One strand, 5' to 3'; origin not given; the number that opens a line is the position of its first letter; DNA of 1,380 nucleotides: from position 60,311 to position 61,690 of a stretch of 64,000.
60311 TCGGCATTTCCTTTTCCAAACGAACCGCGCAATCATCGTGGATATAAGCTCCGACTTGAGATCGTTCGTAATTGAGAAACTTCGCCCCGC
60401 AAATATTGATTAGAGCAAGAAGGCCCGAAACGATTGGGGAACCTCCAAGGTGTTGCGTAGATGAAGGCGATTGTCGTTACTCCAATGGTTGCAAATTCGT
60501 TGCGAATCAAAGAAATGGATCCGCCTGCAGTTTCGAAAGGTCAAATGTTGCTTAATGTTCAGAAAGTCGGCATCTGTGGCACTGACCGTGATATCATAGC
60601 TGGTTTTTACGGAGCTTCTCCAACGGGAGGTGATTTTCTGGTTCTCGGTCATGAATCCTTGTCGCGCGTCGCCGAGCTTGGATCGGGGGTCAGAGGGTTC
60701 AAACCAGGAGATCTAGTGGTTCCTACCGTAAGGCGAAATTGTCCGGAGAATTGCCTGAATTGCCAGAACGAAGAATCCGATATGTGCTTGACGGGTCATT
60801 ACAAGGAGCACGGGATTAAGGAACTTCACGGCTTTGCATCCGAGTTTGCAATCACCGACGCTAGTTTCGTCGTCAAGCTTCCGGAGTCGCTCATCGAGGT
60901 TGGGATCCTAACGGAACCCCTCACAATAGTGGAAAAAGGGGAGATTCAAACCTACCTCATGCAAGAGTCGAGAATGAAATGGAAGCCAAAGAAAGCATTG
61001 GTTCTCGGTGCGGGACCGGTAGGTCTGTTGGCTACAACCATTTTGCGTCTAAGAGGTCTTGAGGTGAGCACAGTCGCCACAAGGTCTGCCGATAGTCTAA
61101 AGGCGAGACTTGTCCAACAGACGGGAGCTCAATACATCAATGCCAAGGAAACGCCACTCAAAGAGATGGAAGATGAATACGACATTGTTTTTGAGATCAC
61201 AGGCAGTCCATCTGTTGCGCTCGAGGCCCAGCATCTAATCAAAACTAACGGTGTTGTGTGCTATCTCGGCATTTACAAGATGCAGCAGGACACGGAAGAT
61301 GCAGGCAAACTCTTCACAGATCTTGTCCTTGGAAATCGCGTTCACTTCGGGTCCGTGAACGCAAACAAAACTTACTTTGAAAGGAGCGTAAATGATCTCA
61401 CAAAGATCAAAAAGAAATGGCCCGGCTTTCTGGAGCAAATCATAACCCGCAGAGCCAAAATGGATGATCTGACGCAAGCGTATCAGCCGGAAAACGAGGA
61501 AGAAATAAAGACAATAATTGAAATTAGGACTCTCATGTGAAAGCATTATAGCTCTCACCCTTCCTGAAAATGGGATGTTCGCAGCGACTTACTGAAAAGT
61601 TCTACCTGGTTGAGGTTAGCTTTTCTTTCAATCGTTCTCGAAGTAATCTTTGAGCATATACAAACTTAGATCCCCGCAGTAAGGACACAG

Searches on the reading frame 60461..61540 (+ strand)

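Call 30: search_protein_families(library=pfam, proteins=[window:60461-61540:+])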
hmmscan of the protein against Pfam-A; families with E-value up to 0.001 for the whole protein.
window:60461-61540:+ (359 aa): 4 families
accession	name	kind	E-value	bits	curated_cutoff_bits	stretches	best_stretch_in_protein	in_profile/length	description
PF16912.11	Glu_dehyd_C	-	3.8e-56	190.3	34.9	1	146-355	2-211/211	Glucose dehydrogenase C-terminus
PF08240.17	ADH_N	-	5.4e-19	68.8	23.5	1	26-142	2-104/104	Alcohol dehydrogenase GroES-like domain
PF00107.32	ADH_zinc_N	-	1e-09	38.8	31.8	1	186-308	1-122/129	Zinc-binding dehydrogenase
PF01488.26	Shikimate_DH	-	2.3e-07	31.4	24.3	1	171-259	7-95/138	Shikimate / quinate 5-dehydrogenase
